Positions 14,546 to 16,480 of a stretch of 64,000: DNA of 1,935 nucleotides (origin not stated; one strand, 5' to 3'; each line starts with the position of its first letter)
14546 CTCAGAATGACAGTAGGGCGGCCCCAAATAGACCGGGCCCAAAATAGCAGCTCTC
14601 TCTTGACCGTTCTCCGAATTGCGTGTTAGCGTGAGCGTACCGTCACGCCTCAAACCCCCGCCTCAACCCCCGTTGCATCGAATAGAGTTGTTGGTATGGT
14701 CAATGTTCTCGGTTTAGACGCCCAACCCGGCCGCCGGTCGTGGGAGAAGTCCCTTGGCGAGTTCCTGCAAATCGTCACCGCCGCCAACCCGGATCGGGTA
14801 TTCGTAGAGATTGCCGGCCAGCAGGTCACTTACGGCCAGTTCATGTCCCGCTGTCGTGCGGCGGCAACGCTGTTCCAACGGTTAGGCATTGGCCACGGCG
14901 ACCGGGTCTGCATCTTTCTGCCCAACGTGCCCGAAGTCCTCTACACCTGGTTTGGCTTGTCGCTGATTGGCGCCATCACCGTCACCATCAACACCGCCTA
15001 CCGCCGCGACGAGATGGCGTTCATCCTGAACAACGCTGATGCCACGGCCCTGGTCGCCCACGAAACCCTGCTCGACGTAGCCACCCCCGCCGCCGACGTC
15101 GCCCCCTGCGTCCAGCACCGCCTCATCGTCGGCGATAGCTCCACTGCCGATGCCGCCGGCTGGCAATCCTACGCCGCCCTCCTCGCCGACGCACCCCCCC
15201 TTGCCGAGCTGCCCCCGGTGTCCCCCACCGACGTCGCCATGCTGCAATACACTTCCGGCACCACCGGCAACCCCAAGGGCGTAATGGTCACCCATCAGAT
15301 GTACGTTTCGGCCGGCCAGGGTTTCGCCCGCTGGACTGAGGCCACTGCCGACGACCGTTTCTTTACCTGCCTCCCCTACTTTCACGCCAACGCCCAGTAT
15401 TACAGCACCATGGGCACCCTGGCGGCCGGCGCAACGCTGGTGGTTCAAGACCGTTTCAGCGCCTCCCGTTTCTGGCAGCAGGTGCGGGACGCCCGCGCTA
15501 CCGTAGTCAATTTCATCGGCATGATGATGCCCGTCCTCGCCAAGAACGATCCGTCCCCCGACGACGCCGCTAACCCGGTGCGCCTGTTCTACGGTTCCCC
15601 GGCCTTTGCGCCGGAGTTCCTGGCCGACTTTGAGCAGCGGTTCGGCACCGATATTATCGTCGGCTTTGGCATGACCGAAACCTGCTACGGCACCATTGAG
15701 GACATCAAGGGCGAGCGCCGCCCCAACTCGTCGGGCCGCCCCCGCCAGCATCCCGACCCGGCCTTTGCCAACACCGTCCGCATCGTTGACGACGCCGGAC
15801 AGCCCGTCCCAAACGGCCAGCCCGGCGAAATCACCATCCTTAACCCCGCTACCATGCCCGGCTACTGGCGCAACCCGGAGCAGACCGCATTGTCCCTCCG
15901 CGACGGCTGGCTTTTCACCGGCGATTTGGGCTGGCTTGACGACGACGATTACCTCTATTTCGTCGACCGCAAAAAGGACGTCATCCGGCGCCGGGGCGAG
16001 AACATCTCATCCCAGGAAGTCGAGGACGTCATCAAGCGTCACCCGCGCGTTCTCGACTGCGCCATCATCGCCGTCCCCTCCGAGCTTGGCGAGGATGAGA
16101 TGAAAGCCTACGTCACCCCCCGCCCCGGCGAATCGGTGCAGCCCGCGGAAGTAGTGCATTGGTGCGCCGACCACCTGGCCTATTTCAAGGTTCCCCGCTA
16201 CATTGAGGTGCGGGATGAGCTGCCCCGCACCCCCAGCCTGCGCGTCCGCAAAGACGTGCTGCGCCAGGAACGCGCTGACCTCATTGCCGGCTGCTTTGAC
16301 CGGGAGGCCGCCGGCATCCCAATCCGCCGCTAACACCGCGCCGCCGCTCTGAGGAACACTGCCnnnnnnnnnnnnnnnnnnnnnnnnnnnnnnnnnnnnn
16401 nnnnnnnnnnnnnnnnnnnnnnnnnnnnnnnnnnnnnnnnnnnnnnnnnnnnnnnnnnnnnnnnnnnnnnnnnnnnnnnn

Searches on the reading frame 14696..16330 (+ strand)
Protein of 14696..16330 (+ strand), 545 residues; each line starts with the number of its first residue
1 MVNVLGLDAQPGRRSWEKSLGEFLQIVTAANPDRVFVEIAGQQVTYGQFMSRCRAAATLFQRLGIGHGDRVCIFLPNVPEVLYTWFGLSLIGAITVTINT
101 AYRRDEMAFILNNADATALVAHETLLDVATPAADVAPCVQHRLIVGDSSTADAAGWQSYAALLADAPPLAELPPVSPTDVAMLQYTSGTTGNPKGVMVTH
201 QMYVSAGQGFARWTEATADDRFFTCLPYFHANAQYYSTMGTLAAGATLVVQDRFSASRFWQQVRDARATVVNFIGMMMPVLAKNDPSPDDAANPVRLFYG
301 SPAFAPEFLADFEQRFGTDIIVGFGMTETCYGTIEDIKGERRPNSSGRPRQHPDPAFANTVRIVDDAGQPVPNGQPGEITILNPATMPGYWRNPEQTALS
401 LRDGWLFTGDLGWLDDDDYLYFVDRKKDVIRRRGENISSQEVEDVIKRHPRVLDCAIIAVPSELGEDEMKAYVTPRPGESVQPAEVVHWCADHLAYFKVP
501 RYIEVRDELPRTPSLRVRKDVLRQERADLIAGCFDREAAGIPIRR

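Call 36: search_protein_families(library=ncbifam, proteins=[window:14696-16330:+], max_evalue=0.00001)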
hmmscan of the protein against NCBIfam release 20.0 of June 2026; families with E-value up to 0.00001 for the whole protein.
window:14696-16330:+ (545 aa): 105 families (the best 25 are shown)
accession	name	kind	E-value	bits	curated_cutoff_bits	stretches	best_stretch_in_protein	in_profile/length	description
NF004808.0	PRK06155.1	equivalog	1.1e-132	443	722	1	17-545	20-539/542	ATP-dependent acyl-CoA ligase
NF004837.0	PRK06187.1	subfamily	2.6e-125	418.7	476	1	18-527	8-523/531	long-chain-fatty-acid--CoA ligase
NF005947.1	PRK08008.1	equivalog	3.7e-115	385.5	651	1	41-522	33-517/518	crotonobetaine/carnitine-CoA ligase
NF006182.0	PRK08316.1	subfamily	7.6e-92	308.4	663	1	16-527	9-518/523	fatty acyl-CoA synthetase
NF005702.0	PRK07514.1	subfamily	9.9e-84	281.5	558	1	23-529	8-503/506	malonyl-CoA synthase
NF006134.1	PRK08279.1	equivalog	1.9e-83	281.1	625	1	15-526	41-567/605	long-chain-acyl-CoA synthetase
NF009233.0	PRK12583.1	subfamily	3e-80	270.2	832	2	176-527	199-551/558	fatty acid CoA ligase family protein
NF006020.0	PRK08162.1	subfamily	1.1e-79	268.3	677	1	23-526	24-538/545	acyl-CoA synthetase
NF006181.0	PRK08314.1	subfamily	1.1e-76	258.3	705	1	19-524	25-552/563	long-chain-fatty-acid--CoA ligase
NF004797.0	PRK06145.1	equivalog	3.8e-76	256.4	850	1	20-525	4-494/499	acyl-CoA synthetase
NF005801.1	PRK07656.1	equivalog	1.4e-75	254.9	657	1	32-523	15-500/500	FadD3 family acyl-CoA ligase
NF004114.0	PRK05605.1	equivalog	2.7e-75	253.8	766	2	150-524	189-567/575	long-chain-fatty-acid--CoA ligase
NF004822.0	PRK06178.1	equivalog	1.8e-72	244.7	782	1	17-525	36-566/571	acyl-CoA synthetase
NF005307.0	PRK06839.1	equivalog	3.9e-69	233.6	748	1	30-525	14-492/496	o-succinylbenzoate--CoA ligase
NF004758.0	PRK06087.1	equivalog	5.9e-69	232.9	736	1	17-526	23-535/548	medium-chain fatty-acid--CoA ligase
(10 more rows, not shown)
